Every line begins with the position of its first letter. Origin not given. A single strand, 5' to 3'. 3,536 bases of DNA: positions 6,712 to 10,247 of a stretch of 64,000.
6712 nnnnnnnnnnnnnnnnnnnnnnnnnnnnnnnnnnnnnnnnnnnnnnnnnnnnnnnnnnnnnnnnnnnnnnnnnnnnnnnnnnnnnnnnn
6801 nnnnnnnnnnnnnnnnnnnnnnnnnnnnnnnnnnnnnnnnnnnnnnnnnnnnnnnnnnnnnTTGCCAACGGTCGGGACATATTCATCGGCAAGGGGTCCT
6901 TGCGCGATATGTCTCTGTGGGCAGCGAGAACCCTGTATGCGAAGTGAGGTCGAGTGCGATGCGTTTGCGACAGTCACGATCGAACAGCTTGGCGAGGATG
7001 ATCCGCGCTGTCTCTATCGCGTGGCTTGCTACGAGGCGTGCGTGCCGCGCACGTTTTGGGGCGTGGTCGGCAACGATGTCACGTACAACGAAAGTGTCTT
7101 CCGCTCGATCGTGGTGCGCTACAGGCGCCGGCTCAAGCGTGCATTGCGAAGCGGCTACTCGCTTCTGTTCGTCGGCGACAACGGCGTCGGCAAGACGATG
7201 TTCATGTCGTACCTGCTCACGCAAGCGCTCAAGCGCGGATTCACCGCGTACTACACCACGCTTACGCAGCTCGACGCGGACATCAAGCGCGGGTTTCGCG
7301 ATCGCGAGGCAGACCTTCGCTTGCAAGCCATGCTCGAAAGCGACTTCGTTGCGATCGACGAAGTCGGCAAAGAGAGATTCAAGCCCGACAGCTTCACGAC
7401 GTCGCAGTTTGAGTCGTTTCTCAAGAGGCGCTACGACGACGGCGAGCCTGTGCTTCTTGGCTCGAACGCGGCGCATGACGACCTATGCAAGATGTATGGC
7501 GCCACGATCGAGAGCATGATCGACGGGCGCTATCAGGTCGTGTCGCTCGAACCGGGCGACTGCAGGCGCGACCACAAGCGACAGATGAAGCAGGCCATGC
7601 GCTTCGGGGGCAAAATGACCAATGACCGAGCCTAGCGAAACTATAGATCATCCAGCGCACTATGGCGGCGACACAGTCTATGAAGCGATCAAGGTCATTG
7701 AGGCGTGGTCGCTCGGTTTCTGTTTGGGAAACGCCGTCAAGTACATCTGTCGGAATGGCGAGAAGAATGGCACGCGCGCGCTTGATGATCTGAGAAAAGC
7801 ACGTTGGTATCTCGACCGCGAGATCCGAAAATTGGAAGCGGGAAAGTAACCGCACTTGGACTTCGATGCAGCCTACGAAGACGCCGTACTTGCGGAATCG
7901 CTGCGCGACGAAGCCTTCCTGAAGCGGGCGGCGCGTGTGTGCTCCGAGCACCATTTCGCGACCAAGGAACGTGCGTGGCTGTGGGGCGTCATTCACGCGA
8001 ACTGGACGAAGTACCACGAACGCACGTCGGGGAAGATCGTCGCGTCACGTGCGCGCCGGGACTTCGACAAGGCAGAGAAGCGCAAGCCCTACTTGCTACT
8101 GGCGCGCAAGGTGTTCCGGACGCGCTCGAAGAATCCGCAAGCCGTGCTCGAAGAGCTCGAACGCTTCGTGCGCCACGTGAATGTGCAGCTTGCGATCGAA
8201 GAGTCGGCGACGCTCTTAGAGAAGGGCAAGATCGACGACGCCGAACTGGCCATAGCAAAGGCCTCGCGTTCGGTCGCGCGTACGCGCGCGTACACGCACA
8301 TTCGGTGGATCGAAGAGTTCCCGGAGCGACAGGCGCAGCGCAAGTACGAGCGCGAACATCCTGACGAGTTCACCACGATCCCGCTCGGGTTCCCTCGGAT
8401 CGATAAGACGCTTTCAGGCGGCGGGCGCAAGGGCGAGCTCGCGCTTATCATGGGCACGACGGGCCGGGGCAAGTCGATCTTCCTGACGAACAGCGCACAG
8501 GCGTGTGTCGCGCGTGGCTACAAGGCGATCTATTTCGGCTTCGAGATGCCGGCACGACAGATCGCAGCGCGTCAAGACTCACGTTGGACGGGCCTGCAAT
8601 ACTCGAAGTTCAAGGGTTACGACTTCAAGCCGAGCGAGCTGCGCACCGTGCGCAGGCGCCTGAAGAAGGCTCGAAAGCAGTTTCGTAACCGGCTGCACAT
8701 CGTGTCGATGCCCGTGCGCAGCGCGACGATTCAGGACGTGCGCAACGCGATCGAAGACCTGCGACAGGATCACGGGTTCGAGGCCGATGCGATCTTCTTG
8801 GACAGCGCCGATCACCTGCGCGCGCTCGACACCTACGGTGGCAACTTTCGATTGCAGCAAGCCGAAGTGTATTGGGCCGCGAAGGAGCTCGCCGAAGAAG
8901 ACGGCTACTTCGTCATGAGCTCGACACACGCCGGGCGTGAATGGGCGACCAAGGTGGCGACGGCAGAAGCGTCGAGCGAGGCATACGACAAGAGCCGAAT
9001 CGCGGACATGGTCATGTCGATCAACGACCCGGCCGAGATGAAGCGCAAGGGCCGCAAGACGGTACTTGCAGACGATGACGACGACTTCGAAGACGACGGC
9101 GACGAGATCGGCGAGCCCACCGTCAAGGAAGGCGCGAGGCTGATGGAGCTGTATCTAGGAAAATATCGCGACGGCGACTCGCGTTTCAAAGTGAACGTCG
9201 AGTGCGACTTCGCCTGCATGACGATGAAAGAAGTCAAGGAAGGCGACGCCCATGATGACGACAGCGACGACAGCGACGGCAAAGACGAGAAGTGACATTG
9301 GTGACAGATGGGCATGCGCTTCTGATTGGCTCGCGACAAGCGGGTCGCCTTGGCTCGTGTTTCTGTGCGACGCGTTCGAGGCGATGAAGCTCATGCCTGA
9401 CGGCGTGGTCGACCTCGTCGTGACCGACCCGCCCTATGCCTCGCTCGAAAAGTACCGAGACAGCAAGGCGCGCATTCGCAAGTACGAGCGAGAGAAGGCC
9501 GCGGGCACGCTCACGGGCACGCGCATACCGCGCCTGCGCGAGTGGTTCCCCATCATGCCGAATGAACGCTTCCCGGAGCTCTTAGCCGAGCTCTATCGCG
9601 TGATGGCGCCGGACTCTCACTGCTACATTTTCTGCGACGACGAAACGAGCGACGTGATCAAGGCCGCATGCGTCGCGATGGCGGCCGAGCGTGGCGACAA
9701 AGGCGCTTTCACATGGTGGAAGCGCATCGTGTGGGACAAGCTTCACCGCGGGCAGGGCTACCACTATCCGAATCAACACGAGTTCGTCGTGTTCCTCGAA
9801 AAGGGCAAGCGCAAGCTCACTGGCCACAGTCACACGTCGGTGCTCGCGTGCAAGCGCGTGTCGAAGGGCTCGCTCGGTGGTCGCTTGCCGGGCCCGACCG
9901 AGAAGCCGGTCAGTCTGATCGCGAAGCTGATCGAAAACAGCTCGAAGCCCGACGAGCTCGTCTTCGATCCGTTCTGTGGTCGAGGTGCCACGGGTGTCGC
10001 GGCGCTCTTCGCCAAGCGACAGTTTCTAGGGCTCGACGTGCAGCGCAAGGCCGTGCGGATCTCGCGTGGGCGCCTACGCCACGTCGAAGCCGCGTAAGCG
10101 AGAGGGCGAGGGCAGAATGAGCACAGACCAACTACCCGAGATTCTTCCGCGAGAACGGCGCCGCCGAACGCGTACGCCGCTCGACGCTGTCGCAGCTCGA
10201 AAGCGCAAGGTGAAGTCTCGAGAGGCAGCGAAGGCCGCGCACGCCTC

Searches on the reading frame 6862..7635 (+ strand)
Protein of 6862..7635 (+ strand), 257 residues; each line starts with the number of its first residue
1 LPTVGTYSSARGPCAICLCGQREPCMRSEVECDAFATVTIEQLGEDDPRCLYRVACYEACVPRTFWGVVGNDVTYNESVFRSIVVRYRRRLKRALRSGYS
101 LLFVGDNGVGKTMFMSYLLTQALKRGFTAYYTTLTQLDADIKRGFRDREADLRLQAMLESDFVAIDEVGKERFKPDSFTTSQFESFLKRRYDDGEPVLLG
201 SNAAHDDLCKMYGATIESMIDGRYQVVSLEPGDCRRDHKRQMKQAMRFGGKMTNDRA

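Call 21: search_protein_families(library=pfam, max_evalue=0.01, proteins=[window:6862-7635:+])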
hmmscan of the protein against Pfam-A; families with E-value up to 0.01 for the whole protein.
window:6862-7635:+ (257 aa): 8 families
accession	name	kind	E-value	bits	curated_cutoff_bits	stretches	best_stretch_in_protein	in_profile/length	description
PF01695.23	IstB_IS21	-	8.4e-11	42.3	24.1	1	100-207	94-198/238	IstB-like ATP binding protein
PF13173.12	AAA_14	-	7.6e-05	23.2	27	1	102-205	6-102/129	AAA domain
PF12775.13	AAA_7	-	8.5e-05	22.6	25.8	1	84-131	19-66/181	P-loop containing dynein motor region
PF20720.3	nSTAND3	-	0.0018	18.4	27.2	1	90-132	9-51/155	Novel STAND NTPase 3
PF06745.19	ATPase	-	0.0021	17.9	26.6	1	93-170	14-91/231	KaiC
PF13401.12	AAA_22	-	0.004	17.9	27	0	97-138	4-45/130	AAA domain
PF00493.29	MCM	-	0.0044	16.6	23.3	1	92-172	51-134/224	MCM P-loop domain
PF13191.12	AAA_16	-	0.0099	16.8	32.6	0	91-145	16-82/167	AAA ATPase domain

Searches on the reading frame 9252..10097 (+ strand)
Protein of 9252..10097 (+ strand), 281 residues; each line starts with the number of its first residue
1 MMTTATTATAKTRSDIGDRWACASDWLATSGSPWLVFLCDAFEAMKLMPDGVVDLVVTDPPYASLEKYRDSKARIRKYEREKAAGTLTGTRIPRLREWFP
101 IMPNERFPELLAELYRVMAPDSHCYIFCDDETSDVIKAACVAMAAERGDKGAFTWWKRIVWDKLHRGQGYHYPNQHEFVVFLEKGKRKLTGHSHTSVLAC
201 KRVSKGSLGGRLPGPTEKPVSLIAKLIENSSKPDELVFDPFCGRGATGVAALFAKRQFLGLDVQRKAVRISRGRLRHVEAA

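Call 21: search_protein_families(library=pfam, max_evalue=0.01, proteins=[window:9252-10097:+])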
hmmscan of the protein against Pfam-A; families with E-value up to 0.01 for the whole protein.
window:9252-10097:+ (281 aa): 3 families
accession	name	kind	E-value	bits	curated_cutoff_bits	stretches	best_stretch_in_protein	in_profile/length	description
PF01555.25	N6_N4_Mtase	-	1e-27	97.9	26.7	1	53-271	1-219/221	DNA methylase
PF01170.24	UPF0020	-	0.00053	20.2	22.3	0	232-249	27-44/197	RMKL-like, methyltransferase domain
PF02086.21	MethyltransfD12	-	0.00067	19.9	22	0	37-79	160-205/253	D12 class N6 adenine-specific DNA methyltransferase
